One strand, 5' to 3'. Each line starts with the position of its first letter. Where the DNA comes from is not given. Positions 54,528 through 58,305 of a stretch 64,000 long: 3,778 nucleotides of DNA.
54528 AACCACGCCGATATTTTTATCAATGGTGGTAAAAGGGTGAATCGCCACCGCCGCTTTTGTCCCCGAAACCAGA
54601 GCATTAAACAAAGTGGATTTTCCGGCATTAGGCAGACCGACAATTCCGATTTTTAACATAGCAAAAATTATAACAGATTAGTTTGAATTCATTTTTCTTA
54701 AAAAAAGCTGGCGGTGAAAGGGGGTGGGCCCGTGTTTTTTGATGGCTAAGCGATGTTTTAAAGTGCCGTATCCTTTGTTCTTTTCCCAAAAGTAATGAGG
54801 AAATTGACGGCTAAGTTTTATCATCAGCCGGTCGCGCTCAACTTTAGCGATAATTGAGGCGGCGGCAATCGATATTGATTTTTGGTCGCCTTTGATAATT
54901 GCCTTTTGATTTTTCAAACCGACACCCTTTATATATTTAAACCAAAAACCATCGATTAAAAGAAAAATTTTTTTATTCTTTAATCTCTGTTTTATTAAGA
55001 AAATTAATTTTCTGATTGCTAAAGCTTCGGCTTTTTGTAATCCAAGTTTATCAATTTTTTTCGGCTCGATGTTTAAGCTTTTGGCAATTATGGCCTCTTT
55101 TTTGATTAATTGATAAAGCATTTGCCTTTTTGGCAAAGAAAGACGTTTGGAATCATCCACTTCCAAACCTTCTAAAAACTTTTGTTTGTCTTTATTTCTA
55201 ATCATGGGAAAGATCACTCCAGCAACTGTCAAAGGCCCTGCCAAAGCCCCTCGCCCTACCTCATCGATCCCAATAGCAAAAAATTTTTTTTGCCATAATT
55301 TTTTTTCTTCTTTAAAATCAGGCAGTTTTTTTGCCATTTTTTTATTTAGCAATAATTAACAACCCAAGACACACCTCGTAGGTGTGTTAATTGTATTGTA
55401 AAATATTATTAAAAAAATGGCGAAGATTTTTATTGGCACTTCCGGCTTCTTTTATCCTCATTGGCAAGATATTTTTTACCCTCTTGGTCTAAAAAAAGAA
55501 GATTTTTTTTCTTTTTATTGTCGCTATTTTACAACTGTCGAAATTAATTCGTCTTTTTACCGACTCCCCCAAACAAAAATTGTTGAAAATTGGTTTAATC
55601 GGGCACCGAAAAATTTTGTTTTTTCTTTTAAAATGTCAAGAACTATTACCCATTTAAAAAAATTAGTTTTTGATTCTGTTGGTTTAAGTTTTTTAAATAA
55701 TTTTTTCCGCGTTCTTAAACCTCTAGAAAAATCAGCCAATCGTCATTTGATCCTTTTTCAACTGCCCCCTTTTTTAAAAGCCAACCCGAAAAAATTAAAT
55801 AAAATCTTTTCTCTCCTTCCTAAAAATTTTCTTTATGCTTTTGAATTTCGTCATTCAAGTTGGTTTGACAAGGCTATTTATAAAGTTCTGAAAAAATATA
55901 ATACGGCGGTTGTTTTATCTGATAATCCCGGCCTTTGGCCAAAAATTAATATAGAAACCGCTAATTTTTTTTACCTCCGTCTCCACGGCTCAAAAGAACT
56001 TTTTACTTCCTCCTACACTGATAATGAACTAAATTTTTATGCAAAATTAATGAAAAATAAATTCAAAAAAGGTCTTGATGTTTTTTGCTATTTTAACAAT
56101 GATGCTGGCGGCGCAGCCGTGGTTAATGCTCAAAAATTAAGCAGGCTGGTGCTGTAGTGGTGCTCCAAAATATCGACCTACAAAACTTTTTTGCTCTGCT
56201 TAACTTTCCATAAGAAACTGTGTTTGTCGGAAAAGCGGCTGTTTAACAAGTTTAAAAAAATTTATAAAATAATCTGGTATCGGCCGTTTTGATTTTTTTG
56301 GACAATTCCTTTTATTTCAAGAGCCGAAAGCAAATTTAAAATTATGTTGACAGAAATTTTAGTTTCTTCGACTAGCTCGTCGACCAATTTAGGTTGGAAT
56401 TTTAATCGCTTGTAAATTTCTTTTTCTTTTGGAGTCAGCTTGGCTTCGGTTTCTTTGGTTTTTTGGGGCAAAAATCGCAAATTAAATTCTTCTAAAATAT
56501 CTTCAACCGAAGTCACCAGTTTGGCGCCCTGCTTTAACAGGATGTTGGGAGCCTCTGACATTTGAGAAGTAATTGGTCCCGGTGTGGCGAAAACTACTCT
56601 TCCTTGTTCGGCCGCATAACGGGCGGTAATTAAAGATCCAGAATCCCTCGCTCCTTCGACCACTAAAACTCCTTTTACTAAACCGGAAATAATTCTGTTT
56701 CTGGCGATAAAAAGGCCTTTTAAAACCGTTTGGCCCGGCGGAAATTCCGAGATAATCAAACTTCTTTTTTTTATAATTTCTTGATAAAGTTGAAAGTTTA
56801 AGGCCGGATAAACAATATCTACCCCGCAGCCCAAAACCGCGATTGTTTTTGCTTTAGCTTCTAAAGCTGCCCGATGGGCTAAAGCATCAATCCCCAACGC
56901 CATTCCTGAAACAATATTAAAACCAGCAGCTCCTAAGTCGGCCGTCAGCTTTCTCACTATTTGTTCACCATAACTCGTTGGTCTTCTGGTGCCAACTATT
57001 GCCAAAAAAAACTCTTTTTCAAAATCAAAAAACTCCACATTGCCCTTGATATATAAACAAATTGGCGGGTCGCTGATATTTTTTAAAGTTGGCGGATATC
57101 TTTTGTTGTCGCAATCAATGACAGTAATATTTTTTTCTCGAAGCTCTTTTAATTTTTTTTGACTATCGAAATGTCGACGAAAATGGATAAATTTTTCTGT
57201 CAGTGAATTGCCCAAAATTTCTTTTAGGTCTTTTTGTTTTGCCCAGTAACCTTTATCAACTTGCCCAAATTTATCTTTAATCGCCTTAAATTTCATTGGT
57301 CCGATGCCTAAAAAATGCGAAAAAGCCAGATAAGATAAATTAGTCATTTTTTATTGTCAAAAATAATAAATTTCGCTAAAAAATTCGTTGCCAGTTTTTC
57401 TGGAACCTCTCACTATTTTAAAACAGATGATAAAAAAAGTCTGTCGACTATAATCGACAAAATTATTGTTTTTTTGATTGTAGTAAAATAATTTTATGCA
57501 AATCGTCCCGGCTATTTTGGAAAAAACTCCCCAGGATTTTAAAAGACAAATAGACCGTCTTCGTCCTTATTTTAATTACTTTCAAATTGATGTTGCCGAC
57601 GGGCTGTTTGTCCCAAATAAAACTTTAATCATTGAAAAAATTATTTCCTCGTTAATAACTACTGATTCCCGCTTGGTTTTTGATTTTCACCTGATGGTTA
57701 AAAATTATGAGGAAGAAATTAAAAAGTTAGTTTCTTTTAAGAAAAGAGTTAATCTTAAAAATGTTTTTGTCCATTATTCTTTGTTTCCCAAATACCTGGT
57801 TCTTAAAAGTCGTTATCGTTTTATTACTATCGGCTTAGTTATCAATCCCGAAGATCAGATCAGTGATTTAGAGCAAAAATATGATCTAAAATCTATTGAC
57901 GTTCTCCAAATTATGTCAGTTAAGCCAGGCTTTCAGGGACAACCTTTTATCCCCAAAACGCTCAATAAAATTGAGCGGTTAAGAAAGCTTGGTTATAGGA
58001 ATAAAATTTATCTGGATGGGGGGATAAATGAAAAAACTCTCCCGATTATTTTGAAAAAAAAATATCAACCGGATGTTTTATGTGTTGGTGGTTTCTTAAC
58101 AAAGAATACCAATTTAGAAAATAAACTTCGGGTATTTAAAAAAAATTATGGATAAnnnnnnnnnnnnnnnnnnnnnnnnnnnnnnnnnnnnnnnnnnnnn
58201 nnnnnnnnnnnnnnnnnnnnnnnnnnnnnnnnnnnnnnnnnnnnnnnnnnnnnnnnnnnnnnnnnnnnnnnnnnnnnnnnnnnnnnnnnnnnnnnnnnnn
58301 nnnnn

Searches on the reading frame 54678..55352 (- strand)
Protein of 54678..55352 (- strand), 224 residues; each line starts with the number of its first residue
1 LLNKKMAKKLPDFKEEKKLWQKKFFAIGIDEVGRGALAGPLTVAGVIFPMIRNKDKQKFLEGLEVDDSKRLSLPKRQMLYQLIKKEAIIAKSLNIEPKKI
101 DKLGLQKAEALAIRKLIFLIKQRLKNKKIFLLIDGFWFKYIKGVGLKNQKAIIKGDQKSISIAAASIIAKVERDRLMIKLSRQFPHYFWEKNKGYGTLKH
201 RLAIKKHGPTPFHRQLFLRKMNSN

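Call 81: search_protein_families(library=pfam, proteins=[window:54678-55352:-], max_evalue=0.00001)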
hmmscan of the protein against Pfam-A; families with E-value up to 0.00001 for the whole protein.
window:54678-55352:- (224 aa): 1 family
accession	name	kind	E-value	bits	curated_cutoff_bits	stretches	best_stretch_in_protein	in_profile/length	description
PF01351.25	RNase_HII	-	3.7e-40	138.4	25.8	1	27-218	1-197/199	Ribonuclease HII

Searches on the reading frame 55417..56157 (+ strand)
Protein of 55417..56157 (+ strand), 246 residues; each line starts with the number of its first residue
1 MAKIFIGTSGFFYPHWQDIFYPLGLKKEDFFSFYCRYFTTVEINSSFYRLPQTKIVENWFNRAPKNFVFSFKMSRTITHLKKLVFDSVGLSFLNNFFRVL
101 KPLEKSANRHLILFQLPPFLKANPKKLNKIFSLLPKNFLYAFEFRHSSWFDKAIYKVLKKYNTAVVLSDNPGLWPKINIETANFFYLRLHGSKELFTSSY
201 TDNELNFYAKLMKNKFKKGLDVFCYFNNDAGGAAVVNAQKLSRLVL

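Call 81: search_protein_families(library=pfam, proteins=[window:55417-56157:+], max_evalue=0.00001)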
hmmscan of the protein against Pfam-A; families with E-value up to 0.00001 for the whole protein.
window:55417-56157:+ (246 aa): 1 family
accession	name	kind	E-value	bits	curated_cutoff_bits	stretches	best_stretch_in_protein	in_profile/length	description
PF01904.24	DUF72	-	7.4e-62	209.7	25.3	1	21-243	1-216/217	Protein of unknown function DUF72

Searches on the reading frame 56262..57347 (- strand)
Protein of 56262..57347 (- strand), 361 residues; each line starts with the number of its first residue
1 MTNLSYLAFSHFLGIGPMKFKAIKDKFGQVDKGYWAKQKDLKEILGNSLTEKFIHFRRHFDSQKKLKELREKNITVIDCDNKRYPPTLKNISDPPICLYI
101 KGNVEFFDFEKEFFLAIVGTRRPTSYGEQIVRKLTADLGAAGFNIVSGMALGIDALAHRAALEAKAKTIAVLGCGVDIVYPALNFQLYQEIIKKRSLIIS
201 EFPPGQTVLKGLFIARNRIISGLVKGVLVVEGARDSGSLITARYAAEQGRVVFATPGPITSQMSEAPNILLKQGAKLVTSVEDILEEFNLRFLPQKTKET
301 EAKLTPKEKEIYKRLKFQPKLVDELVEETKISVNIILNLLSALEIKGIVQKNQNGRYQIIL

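Call 81: search_protein_families(library=pfam, proteins=[window:56262-57347:-], max_evalue=0.00001)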
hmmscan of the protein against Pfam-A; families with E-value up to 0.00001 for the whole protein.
window:56262-57347:- (361 aa): 2 families
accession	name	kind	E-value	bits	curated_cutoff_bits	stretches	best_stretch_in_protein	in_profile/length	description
PF02481.21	DNA_processg_A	-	2.8e-74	249.3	29.6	1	69-279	2-211/212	DNA recombination-mediator protein A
PF17782.7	DprA_WH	-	1e-08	35.5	22.9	1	296-350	2-56/61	DprA winged helix domain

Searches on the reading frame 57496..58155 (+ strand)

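Call 81: search_protein_families(library=pfam, proteins=[window:57496-58155:+], max_evalue=0.00001)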
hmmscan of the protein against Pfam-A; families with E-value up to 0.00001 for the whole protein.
window:57496-58155:+ (219 aa): 1 family
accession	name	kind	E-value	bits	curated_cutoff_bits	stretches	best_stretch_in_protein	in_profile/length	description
PF00834.25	Ribul_P_3_epim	-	7.3e-28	97.8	21.1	1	3-187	2-185/198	Ribulose-phosphate 3 epimerase family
